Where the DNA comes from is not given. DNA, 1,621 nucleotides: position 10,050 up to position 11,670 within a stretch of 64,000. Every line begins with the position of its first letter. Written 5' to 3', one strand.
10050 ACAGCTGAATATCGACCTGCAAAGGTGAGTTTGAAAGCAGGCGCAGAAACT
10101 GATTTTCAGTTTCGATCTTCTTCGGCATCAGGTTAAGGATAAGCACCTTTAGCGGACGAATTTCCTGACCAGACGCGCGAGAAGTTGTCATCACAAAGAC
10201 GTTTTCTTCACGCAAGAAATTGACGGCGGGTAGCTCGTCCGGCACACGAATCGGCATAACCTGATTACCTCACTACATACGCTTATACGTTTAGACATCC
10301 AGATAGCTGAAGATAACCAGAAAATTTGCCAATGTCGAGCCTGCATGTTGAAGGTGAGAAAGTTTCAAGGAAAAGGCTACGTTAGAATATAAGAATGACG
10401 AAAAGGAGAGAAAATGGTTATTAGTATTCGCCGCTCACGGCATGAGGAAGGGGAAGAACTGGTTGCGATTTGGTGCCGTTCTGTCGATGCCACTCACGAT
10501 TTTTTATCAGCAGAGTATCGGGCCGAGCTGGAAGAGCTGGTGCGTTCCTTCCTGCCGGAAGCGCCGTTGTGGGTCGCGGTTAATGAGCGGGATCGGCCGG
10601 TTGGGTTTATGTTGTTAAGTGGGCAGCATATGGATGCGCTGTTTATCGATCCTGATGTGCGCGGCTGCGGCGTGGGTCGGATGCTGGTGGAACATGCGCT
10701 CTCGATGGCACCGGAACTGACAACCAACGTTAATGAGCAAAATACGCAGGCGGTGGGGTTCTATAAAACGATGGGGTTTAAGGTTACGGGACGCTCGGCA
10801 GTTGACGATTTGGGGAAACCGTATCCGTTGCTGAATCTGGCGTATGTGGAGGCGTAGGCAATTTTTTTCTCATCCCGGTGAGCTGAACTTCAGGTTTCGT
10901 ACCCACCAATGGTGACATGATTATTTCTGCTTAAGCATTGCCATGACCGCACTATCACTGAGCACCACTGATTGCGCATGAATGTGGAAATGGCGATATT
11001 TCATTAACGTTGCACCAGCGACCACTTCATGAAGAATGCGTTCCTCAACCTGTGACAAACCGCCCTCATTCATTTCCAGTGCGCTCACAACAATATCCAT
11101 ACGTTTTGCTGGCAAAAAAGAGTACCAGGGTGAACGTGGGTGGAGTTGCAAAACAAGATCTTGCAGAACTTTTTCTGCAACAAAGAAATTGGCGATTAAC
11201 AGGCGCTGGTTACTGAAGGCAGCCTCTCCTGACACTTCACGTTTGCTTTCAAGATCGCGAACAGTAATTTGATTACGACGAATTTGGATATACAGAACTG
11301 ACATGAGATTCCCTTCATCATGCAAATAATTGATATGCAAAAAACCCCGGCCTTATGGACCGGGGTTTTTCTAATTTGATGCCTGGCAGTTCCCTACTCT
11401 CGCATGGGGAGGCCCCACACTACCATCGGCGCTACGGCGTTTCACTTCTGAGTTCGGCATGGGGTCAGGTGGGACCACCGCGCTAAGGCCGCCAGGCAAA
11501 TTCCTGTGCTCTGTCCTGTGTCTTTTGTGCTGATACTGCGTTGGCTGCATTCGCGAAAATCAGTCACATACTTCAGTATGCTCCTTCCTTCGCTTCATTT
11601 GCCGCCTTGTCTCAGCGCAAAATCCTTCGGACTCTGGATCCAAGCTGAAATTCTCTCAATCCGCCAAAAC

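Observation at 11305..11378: yjaA start codon sits only ~74 nt beyond the rrnE 5S gene, with the rrn terminator in between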

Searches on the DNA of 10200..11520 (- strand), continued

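Call 64: get_annotated_region(hit=H14, flank=100)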
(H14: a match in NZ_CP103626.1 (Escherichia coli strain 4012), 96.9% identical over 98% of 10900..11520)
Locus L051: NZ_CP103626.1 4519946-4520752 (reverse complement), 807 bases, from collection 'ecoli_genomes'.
description: Escherichia coli strain 4012 chromosome, complete genome
organism: Escherichia coli strain 4012 (NCBI taxid 562)
replicon: chromosome; assembly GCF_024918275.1
host: Homo sapiens; source: blood; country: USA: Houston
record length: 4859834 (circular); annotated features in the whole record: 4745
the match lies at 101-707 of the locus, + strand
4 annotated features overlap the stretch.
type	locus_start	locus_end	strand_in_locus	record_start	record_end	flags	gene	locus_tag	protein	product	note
rRNA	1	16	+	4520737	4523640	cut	-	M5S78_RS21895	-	23S ribosomal RNA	-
rRNA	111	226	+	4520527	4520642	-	rrf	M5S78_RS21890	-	5S ribosomal RNA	-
CDS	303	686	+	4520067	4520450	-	yjaA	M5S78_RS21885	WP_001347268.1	YjaA family stress response protein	-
CDS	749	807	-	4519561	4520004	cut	yjaB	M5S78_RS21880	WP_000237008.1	acetyltransferase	-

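Call 66: search_dna_similar(query=window:11296-11378:-, collection=ecoli_genomes, mode=near, rows=spread, max_rows=25)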
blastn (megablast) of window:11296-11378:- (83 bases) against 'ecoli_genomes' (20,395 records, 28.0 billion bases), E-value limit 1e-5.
Records with a match: 2590; places in all: 2595; records where one place covers at least 80% of the query: 2588.
Genomes with a match: 2590 of 5426; with a place that covers at least 80% of the query: 2588. Places per genome that has any: lowest 1, median 1, highest 3. On chromosomes: 2594 places; on plasmids: 1.
Best place of each record, by identity: >=99% 1520; 95-99% 1070.
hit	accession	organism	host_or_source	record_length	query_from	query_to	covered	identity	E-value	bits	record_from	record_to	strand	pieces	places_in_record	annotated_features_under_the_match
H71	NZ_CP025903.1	Escherichia coli strain 300709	Homo sapiens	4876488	1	83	100%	100.0%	5e-35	154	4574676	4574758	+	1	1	yjaA: YjaA family stress response protein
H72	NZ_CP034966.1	Escherichia coli strain WCHEC020032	Homo sapiens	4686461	1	83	100%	100.0%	5e-35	154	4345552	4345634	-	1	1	yjaA: YjaA family stress response protein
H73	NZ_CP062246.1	Escherichia coli strain AML003_par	not applicable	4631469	1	83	100%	100.0%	5e-35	154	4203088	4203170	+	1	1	yjaA: YjaA family stress response protein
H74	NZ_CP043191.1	Escherichia coli O16:H48 strain PG20180173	mouse gut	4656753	1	83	100%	100.0%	5e-35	154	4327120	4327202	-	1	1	yjaA: YjaA family stress response protein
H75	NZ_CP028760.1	Escherichia coli strain A14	Virginia opossum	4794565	1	83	100%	100.0%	5e-35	154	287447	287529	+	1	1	yjaA: YjaA family stress response protein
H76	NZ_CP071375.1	Escherichia coli strain E105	fish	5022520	1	83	100%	100.0%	5e-35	154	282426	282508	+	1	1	yjaA: YjaA family stress response protein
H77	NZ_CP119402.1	Escherichia coli strain MRE162 substr. FRA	not provided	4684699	1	83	100%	100.0%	5e-35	154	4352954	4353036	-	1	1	yjaA: YjaA family stress response protein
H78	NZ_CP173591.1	Escherichia coli strain 98193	Homo sapiens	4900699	1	83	100%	100.0%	5e-35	154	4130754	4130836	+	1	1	yjaA: YjaA family stress response protein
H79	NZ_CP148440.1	Escherichia coli strain Z1323CEC0011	Chicken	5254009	1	83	100%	100.0%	5e-35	154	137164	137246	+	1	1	yjaA: YjaA family stress response protein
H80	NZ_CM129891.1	Escherichia coli strain MB06021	seawater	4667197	1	83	100%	100.0%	5e-35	154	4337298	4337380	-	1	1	yjaA: YjaA family stress response protein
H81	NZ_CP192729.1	Escherichia coli strain EC7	Homosapiens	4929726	1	83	100%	100.0%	5e-35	154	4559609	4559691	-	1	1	yjaA: YjaA family stress response protein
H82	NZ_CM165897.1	Escherichia coli strain N25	Homo sapiens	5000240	1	83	100%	100.0%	5e-35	154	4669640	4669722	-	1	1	yjaA: YjaA family stress response protein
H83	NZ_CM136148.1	Escherichia coli strain PRO_A-2576-6M-A_ESBL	Homo sapiens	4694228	1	83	100%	100.0%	5e-35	154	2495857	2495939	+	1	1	yjaA: YjaA family stress response protein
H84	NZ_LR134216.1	Escherichia coli strain NCTC10973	missing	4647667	1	83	100%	100.0%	5e-35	154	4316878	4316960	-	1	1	yjaA: YjaA family stress response protein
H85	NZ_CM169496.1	Escherichia coli strain EC06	Homo sapiens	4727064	1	83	100%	100.0%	5e-35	154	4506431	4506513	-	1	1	yjaA: YjaA family stress response protein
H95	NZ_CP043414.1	Escherichia coli strain EC42405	bovine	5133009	36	83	58%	100.0%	1e-15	90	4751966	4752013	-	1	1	yjaA: YjaA family stress response protein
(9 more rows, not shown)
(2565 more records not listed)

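Call 67: get_annotated_region(hit=H95, flank=600)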
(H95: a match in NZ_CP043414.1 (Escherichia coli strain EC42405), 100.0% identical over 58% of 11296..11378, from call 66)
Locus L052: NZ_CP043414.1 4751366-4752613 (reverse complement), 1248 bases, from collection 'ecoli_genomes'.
description: Escherichia coli strain EC42405 chromosome, complete genome
organism: Escherichia coli strain EC42405 (NCBI taxid 562)
replicon: chromosome; assembly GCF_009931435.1
host: bovine; source: missing; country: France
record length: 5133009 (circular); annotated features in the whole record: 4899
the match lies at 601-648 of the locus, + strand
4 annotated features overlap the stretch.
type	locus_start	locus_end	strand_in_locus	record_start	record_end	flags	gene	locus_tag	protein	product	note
rRNA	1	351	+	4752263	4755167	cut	-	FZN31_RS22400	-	23S ribosomal RNA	-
rRNA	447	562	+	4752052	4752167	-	rrf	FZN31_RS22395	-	5S ribosomal RNA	-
CDS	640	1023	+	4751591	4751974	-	yjaA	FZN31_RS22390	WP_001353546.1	YjaA family stress response protein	-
CDS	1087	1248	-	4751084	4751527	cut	yjaB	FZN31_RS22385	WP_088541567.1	acetyltransferase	-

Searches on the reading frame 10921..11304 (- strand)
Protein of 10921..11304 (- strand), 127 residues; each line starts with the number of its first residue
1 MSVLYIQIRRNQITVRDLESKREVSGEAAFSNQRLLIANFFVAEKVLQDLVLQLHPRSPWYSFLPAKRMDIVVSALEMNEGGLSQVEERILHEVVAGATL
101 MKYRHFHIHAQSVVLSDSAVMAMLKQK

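Call 6: search_protein_families(library=pfam, proteins=[window:10921-11304:-])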
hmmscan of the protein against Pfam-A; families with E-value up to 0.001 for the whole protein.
window:10921-11304:- (127 aa): 0 families

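Call 39: find_homologous_proteins(query=window:10921-11304:-, max_evalue=0.001)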
Query window:10921-11304:- (127 aa): 105 proteins with E <= 0.001 among 115 candidates.
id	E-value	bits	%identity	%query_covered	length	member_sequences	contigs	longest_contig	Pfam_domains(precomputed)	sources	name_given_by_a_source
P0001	1.2e-69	249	95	100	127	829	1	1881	-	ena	-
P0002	9.5e-68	243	95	100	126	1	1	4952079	-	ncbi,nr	ncbi:hypothetical protein HHJ34_23930 [Escherichia coli]|nr:hypothetical protein HHJ34_23930 [Escher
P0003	2.1e-67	242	92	100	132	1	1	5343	-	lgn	-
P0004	2.6e-67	242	91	100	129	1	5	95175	-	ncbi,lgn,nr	ncbi:TPA: hypothetical protein J1Y50_002632 [Escherichia coli]|nr:hypothetical protein [Escherichia 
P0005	5.1e-66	238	94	100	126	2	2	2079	-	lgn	-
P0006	3.9e-64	232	87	100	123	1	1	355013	-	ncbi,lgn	ncbi:TPA: YjaA family stress response protein [Escherichia coli]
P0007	4.3e-64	231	92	100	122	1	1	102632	-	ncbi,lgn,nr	ncbi:TPA: hypothetical protein JZG00_004462 [Escherichia coli]|nr:hypothetical protein [Escherichia 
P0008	4.4e-64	231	92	100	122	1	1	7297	-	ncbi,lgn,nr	ncbi:TPA: hypothetical protein L1208_004069 [Escherichia coli]|nr:hypothetical protein [Escherichia 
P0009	7.4e-64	231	91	100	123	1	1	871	-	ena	-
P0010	1.1e-63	230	91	100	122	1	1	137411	-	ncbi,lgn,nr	ncbi:TPA: hypothetical protein RW203_003455 [Escherichia coli]|nr:hypothetical protein [Escherichia 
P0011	1.5e-63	230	94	100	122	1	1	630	-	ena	-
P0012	1.9e-63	229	92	100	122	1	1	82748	-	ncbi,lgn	ncbi:TPA: YjaA family stress response protein [Escherichia coli]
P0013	2.0e-63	229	97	91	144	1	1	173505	-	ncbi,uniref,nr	ncbi:YjaA family stress response protein [Escherichia coli]|uniref:YjaA family stress response prote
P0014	1.7e-61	223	91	98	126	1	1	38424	-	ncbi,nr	ncbi:TPA: hypothetical protein N6711_003118 [Escherichia coli]|nr:hypothetical protein [Escherichia 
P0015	4.3e-59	215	96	85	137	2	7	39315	-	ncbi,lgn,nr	ncbi:hypothetical protein B185_019527 [Escherichia coli J96]|nr:hypothetical protein B185_019527 [Es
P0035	6.2e-42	160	62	100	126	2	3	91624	-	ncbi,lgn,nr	ncbi:hypothetical protein FNI11_19420 [Salmonella enterica subsp. salamae]|nr:hypothetical protein [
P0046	6.2e-25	105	48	99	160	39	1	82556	-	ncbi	ncbi:YjaA family stress response protein, partial [Citrobacter youngae]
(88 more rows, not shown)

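Call 40: search_protein_families(library=ncbifam, proteins=[window:10921-11304:-], max_evalue=0.01)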
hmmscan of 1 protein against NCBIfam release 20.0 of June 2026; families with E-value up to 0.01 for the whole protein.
window:10921-11304:- (127 aa): 1 family
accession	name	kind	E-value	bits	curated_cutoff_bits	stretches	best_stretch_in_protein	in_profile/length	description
NF041448.1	stress_YjaA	subfamily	4e-52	175.6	125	1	1-125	1-125/125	YjaA family stress response protein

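Call 42: find_related_loci(query=A2, collection=genome_contigs, flank=2500)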
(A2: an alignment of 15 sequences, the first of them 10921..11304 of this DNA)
Query A2 (127 aa) in genome_contigs; peptide patterns used: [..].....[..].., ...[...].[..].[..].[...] (x = any residue, [..] = any of these).
75 stretches matched a pattern; 42 encode a relative of the query (tblastn E <= 1e-3); 42 distinct loci.
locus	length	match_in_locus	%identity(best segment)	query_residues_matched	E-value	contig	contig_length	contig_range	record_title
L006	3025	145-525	96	1-127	6e-80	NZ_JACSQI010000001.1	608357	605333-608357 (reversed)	Escherichia whittamii strain Sa2BVA5 NODE_1_length_608357_cov_8.774854, whole genome shotgun sequence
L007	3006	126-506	72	1-127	3e-59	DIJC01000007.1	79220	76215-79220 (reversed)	MAG TPA_asm: Enterobacteriaceae bacterium UBA5654 UBA5654_contig_176, whole genome shotgun sequence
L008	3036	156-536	66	1-127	3e-52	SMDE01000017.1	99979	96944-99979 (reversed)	Phytobacter diazotrophicus strain DSM 17806 Ga0244675_117, whole genome shotgun sequence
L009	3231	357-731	68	1-125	8e-51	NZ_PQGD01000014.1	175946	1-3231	Superficieibacter electus strain BP-1 NODE_14_length_175946_cov_38.8368, whole genome shotgun sequence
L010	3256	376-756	65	1-127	3e-49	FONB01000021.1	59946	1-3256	Kosakonia sp. S29 genome assembly, contig: Ga0075254_121, whole genome shotgun sequence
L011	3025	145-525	52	1-126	2e-37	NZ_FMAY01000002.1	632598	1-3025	Kosakonia oryzendophytica strain REICA_082, whole genome shotgun sequence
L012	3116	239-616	49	1-126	1e-36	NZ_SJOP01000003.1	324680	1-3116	Kosakonia quasisacchari strain WCHEs120001 3, whole genome shotgun sequence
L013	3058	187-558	48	1-124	7e-36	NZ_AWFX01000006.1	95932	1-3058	Franconibacter helveticus LMG 23732 strain LMG23732T contig006, whole genome shotgun sequence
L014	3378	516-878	48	1-121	7e-34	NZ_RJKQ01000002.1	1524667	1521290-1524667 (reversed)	Enterobacter sp. BIGb0383 Ga0304806_102, whole genome shotgun sequence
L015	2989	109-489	44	1-127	1e-31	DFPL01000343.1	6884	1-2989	MAG TPA_asm: Enterobacteriaceae bacterium UBA3516 UBA3516_contig_1301, whole genome shotgun sequence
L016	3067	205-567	47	1-125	2e-29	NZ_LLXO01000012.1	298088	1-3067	Entomohabitans teleogrylli strain SCU-B244 contig12, whole genome shotgun sequence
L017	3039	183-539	45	4-127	3e-28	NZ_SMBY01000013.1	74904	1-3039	Samsonia erythrinae strain DSM 16730 Ga0244673_113, whole genome shotgun sequence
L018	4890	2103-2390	51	1-99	4e-26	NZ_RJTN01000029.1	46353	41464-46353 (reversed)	Pectobacterium polonicum strain DPMP315 scaffold_29, whole genome shotgun sequence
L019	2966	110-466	43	4-127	1e-25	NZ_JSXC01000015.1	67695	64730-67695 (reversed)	Pectobacterium fontis strain M022 Contig15, whole genome shotgun sequence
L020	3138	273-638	45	1-127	1e-25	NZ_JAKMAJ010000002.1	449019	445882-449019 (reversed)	Brenneria sp. 4F2 gnl_4F2_000002, whole genome shotgun sequence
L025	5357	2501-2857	37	2-125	2e-16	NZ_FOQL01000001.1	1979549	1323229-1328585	Pseudomonas guineae strain LMG 24016, whole genome shotgun sequence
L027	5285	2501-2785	37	1-98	2e-16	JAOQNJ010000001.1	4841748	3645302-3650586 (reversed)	Providencia alcalifaciens strain BIGb0506 Ga0494987_01, whole genome shotgun sequence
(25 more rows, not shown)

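Call 50: search_protein_families(library=pfam, proteins=[L025:2867-3613:+, L025:1590-2390:-, L027:1644-2360:+, L027:27-1580:+, L027:3186-5159:-, L025:3638-5341:-], max_evalue=0.001)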
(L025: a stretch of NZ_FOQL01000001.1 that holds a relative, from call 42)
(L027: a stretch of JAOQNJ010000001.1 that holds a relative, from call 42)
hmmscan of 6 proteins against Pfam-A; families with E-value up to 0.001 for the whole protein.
L025:2867-3613:+ (248 aa): 1 family
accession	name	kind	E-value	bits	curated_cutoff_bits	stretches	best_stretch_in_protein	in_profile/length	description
PF05742.17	TANGO2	-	2.5e-59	201.9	22.6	1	1-234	1-255/257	Transport and Golgi organisation 2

L025:1590-2390:- (266 aa): 1 family
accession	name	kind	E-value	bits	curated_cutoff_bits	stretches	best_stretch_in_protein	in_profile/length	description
PF01925.25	TauE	-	3.2e-54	184.6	32.6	1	13-263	2-236/237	Sulfite exporter TauE/SafE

L027:1644-2360:+ (238 aa): 2 families
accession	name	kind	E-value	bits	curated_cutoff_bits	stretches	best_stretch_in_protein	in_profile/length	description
PF00072.30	Response_reg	-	5.7e-26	91.3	30.2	1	3-111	1-110/111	Response regulator receiver domain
PF04397.21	LytTR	-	4e-22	78.7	22.6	1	142-235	2-97/98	LytTr DNA-binding domain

L027:27-1580:+ (517 aa): 7 families
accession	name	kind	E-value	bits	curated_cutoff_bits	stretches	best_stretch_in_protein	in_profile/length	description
PF07694.17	5TM-5TMR_LYT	-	3e-57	193.3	24.6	1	1-152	20-168/169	5TMR of 5TMR-LYT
PF06580.19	His_kinase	-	3.4e-24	85.3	25.2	1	327-404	2-81/81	Histidine kinase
PF13185.12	GAF_2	-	1.7e-05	25.5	28.6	1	199-308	20-132/136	GAF domain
PF02518.31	HATPase_c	-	2.4e-05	25.2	26.4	1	425-514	11-110/111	Histidine kinase-, DNA gyrase B-, and HSP90-like ATPase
PF13492.12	GAF_3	-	8.3e-05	23.4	27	1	202-309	22-125/129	GAF domain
PF07155.17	ECF-ribofla_trS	-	0.00011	22.7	26.7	1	8-145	16-161/172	ECF-type riboflavin transporter, S component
PF15714.11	SpoVT_C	-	0.00077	20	27.5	0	191-310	9-126/128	Stage V sporulation protein T C-terminal, transcription factor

L027:3186-5159:- (657 aa): 5 families
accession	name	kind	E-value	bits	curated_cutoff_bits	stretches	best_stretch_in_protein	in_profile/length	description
PF00270.35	DEAD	-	1.4e-51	175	26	1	36-202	1-166/167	DEAD/DEAH box helicase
PF00271.37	Helicase_C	-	4e-31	108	23.5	1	238-346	2-110/110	Helicase conserved C-terminal domain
PF03880.21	DbpA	-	1e-19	70.8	25.6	1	503-571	2-70/72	DbpA RNA binding domain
PF25399.1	DeaD_dimer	-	3.5e-19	69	23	1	380-446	1-67/67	RNA helicase DeaD dimerization domain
PF04851.21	ResIII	-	1.8e-05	25.2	22.5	1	55-196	29-162/164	Type III restriction enzyme, res subunit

L025:3638-5341:- (567 aa): 3 families
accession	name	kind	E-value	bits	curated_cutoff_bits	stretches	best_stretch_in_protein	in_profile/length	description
PF02896.24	PEP-utilizers_C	-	7.3e-99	331.1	22.8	1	237-522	6-292/293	PEP-utilising enzyme, PEP-binding domain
PF05524.18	PEP-utilisers_N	-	2.5e-23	82.9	24.4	1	14-109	27-121/121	PEP-utilising enzyme, N-terminal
PF00391.29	PEP-utilizers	-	2.2e-18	66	23.1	1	135-207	2-72/72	PEP-utilising enzyme, mobile domain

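Call 77: search_solved_structures(query=A2, max_evalue=1)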
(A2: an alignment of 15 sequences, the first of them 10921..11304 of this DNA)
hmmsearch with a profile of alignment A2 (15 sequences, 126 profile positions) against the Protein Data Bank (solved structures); distinct sequences matched with E-value up to 1: 0.

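Call 84: predict_structure(alignment_id=A3)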
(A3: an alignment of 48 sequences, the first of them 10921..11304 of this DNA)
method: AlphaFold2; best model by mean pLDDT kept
length: 127 residues; sequences in the alignment: 48
mean_pLDDT: 87.5   pTM: 0.83
mean pLDDT of the five models: 87.5, 86.1, 85.9, 85.3, 84.7
residues with pLDDT >= 90: 77; 70-90: 34; 50-70: 16; < 50: 0
segments of 3 or more residues with pLDDT < 50: none
pLDDT, mean of each block of 10 residues (from residue 1): 91 94 96 90 97 79 65 83 87 93 88 90 83
secondary structure, 60 per line:
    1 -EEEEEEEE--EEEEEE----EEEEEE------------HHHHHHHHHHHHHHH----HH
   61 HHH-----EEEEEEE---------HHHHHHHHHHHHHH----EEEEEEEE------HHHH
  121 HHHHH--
elements in order: E2-9 E12-17 E22-27 H40-54 H59-63 E69-75 H85-98 E103-110 H117-125

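Call 86: fold_search(model_id=the predicted structure, library=pdb)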
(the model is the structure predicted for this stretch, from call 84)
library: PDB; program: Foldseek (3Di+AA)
matches with E <= 10: 1059; with E <= 0.001: 15
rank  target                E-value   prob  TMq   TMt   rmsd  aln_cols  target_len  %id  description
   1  9i14_SO               6.0e-05  1.00  0.47  0.46   6.1       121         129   20  CRYO-EM STRUCTURE OF HCT15 POLYSOMES IN HYBRID-PRE STATE (released 2026-01-28)
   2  9a51_A                8.2e-05  1.00  0.57  0.23   8.7       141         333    9  Integrative model of MBL-YTXH by crosslinking MS and deep learning (released 2024-09-18)
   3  6ybw_P                1.3e-04  1.00  0.47  0.46   5.3       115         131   18  Structure of a human 48S translational initiation complex - 40S body (released 2020-09-16)
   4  7pkq_k                1.5e-04  1.00  0.43  0.51   4.6       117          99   14  Small subunit of the Chlamydomonas reinhardtii mitoribosome (released 2023-06-14)
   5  7n2u_SK               1.5e-04  1.00  0.44  0.44   5.8       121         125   13  Elongating 70S ribosome complex in a hybrid-H1 pre-translocation (PRE-H1) conformation (released 2021-07-14)
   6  9igt_I                2.6e-04  1.00  0.41  0.39   5.3       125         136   12  Assembly intermediate of human mitochondrial ribosome small subunit bound to METTL15, RBFA, and mtIF2 (State M2.1) (released 2026-03-11)
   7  9evs_J                3.2e-04  1.00  0.47  0.47   5.8       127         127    9  Structure of the flowering plant mitoribosome with P-site tRNA (released 2025-09-03)
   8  6rw4_I                5.8e-04  0.99  0.38  0.36   6.0       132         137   14  Structure of human mitochondrial 28S ribosome in complex with mitochondrial IF3 (released 2020-06-03)
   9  6xyw_Bj               6.1e-04  1.00  0.46  0.47   6.2       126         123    8  Structure of the plant mitochondrial ribosome (released 2020-04-15)
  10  7r81_P2               7.0e-04  1.00  0.46  0.46   5.9       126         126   19  Structure of the translating Neurospora crassa ribosome arrested by cycloheximide (released 2021-12-01)
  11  7mqa_NG               8.0e-04  1.00  0.48  0.48   5.8       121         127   18  Cryo-EM structure of the human SSU processome, state post-A1 (released 2021-09-22)
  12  8rd8_KU               8.5e-04  1.00  0.44  0.48   5.5       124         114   10  Cryo-EM structure of P. urativorans 70S ribosome in complex with hibernation factors Balon and RaiA (structure 1). (released 2024-02-21)
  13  5aj3_K                8.5e-04  0.99  0.43  0.41   5.8       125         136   14  Structure of the small subunit of the mammalian mitoribosome (released 2015-04-22)
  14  6zj3_SO               9.1e-04  1.00  0.46  0.44   5.8       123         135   15  Cryo-EM structure of the highly atypical cytoplasmic ribosome of Euglena gracilis (released 2020-10-07)
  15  9v29_sp               9.7e-04  0.99  0.42  0.42   6.5       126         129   16  Cryo- EM structure of small subunit (body) of 75S ribosome with A/P- & P/E- tRNAs from Entamoeba histolytica bound to (released 2025-10-08)
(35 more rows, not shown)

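Call 97: find_encoding_contigs(protein=P0035, flank=1500, max_places=3)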
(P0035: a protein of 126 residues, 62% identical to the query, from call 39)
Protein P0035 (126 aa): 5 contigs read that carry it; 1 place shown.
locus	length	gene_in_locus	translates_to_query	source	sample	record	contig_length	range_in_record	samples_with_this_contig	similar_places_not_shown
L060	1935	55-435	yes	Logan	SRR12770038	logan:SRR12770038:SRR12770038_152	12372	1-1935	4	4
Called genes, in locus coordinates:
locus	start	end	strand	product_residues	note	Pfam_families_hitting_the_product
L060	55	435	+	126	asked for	-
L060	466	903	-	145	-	PF00583:Acetyltransf_1, PF13673:Acetyltransf_10, PF13508:Acetyltransf_7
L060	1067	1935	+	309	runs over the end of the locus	PF04204:HTS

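Call 98: find_encoding_contigs(protein=P0046, flank=1500, max_places=3)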
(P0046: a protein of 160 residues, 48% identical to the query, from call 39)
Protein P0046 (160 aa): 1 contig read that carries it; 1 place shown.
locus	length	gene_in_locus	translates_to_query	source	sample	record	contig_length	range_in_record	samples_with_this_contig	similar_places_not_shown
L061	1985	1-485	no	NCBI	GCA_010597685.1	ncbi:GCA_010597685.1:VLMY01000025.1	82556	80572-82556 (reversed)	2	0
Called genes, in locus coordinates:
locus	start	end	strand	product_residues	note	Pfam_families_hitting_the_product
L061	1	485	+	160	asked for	?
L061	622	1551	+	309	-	PF04204:HTS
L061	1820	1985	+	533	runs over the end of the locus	PF20656:MS_N, PF01274:MS_TIM-barrel, PF20659:MS_C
